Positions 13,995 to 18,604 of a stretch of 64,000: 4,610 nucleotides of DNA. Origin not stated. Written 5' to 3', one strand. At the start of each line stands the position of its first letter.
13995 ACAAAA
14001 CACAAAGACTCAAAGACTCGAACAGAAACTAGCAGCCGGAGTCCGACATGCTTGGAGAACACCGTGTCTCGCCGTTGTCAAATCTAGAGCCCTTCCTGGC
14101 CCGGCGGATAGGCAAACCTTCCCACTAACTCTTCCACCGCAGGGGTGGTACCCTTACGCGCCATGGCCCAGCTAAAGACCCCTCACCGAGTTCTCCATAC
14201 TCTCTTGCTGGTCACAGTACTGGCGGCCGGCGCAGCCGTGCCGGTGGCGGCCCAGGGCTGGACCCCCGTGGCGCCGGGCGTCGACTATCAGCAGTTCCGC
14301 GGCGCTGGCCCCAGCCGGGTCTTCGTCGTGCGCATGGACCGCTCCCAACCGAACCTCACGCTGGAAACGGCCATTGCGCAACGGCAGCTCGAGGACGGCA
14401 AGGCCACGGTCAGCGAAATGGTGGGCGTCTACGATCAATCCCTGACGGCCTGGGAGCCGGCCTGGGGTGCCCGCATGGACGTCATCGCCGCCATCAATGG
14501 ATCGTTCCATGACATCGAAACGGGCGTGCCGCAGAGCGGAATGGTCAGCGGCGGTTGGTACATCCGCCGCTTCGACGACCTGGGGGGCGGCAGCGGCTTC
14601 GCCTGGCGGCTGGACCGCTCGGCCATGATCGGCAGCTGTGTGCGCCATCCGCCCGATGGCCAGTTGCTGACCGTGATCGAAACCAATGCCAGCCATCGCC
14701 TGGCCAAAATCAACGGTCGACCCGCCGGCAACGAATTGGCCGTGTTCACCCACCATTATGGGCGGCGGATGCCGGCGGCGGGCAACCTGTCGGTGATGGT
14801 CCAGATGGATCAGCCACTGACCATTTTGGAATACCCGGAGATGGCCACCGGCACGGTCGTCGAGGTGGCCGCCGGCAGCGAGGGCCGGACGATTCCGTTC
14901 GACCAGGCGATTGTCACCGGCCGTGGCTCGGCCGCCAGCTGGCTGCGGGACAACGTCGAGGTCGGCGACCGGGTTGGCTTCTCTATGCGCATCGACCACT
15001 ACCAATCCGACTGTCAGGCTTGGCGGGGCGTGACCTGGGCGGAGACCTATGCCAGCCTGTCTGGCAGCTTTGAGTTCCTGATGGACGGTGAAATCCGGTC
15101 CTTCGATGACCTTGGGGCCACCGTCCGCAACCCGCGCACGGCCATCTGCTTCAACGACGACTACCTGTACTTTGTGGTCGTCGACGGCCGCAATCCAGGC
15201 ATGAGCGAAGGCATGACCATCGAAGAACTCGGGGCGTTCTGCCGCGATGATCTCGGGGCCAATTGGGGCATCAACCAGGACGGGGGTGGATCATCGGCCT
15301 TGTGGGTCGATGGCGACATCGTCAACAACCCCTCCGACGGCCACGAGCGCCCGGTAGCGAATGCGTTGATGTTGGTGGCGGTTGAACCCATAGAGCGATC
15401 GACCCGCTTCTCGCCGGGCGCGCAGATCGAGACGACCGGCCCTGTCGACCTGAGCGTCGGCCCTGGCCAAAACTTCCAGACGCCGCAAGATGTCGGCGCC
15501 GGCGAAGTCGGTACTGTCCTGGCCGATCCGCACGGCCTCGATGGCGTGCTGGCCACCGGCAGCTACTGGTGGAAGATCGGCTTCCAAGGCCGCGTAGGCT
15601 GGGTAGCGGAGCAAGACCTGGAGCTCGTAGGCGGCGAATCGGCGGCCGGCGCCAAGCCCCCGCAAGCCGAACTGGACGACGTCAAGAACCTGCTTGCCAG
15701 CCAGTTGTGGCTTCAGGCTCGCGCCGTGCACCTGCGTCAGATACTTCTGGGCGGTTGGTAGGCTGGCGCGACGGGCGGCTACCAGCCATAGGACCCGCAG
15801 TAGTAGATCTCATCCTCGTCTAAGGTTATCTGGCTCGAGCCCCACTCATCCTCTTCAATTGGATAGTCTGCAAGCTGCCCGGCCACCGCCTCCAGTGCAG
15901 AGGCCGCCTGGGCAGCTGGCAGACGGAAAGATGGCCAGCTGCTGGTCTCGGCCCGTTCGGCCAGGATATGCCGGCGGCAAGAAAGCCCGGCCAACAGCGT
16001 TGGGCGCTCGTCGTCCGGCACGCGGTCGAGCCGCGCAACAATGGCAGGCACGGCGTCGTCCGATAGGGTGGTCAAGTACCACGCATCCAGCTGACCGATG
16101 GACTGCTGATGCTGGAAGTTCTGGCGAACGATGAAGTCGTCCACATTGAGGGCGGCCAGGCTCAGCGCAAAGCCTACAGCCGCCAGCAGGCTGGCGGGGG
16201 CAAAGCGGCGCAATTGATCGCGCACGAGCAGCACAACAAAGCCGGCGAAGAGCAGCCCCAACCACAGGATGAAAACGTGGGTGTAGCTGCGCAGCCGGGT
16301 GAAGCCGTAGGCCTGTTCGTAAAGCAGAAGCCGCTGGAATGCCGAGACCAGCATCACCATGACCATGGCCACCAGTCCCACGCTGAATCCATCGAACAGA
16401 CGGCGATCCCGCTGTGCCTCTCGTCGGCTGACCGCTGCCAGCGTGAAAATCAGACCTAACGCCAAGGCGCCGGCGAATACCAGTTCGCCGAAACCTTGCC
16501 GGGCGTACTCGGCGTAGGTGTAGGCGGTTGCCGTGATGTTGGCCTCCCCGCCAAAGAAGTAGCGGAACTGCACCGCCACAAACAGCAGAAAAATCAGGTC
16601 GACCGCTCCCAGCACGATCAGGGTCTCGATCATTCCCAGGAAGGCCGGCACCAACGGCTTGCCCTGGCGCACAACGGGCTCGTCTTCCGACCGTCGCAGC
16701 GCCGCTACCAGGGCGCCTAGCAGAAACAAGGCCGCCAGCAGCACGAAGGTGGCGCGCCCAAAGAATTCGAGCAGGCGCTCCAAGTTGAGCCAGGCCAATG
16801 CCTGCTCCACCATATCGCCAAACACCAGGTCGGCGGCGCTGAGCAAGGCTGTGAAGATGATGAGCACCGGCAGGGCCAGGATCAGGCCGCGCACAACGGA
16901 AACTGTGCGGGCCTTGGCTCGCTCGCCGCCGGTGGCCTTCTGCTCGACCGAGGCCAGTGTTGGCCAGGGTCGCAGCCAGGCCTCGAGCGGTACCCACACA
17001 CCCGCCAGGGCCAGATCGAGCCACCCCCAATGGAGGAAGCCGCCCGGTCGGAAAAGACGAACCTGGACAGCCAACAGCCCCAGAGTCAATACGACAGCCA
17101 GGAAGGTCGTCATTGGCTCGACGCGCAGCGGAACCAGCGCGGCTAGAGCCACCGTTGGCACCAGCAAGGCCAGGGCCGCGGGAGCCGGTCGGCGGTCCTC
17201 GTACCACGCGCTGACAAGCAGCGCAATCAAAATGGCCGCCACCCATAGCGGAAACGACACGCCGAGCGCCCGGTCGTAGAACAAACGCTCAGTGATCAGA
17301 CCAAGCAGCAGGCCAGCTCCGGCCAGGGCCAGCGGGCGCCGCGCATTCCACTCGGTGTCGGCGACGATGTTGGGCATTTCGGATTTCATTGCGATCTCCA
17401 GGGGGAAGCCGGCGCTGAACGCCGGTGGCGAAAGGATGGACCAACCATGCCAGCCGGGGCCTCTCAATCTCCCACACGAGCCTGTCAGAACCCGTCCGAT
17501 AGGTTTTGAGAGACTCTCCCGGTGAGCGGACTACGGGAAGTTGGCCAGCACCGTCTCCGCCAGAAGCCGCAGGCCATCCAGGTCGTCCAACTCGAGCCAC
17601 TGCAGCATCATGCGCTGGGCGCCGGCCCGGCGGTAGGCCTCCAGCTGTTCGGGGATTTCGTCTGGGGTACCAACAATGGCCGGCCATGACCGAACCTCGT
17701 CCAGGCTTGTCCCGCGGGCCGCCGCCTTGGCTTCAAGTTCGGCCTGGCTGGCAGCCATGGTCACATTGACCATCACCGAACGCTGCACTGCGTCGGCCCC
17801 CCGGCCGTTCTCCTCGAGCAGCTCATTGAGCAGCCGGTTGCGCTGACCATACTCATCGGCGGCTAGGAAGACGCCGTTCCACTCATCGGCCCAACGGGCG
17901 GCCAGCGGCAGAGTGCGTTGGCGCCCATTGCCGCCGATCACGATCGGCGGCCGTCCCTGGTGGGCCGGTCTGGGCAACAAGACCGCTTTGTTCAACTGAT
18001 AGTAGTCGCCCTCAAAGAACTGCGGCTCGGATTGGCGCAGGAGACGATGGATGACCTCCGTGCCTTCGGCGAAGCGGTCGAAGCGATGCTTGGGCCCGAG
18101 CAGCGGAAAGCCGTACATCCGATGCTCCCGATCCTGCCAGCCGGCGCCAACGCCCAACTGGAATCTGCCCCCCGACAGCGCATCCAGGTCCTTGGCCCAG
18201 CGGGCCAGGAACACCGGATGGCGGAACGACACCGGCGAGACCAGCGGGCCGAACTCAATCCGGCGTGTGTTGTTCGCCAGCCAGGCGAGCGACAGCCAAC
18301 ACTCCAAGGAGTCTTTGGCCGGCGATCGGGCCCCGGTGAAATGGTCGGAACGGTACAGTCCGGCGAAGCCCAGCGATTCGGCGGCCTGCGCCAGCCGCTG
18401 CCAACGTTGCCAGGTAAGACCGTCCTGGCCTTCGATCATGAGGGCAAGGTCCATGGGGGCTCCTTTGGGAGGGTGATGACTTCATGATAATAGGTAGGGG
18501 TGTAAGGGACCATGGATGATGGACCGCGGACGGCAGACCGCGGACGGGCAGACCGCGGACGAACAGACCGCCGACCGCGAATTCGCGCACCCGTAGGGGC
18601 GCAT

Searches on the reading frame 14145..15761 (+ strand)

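Call 37: search_protein_families(library=pfam, proteins=[window:14145-15761:+], max_evalue=0.00001)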
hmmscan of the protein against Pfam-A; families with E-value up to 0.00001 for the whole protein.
window:14145-15761:+ (538 aa): 1 family
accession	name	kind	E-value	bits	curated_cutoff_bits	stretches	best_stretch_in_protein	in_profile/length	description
PF09992.14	NAGPA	-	6.1e-26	92.1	25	1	303-410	64-168/169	Phosphodiester glycosidase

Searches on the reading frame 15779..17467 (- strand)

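Call 37: search_protein_families(library=pfam, proteins=[window:15779-17467:-], max_evalue=0.00001)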
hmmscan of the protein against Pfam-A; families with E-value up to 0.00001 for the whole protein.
window:15779-17467:- (562 aa): 1 family
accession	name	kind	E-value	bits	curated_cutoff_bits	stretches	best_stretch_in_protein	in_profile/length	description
PF13687.11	DUF4153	-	3.8e-77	260.4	27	1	105-477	4-371/373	Domain of unknown function (DUF4153)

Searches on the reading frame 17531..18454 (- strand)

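Call 37: search_protein_families(library=pfam, proteins=[window:17531-18454:-], max_evalue=0.00001)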
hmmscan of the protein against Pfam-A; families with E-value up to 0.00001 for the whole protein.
window:17531-18454:- (307 aa): 1 family
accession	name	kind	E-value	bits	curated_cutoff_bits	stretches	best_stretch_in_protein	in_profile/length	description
PF00296.26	Bac_luciferase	-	7.2e-50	170.6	27.9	1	14-246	21-243/314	Luciferase-like monooxygenase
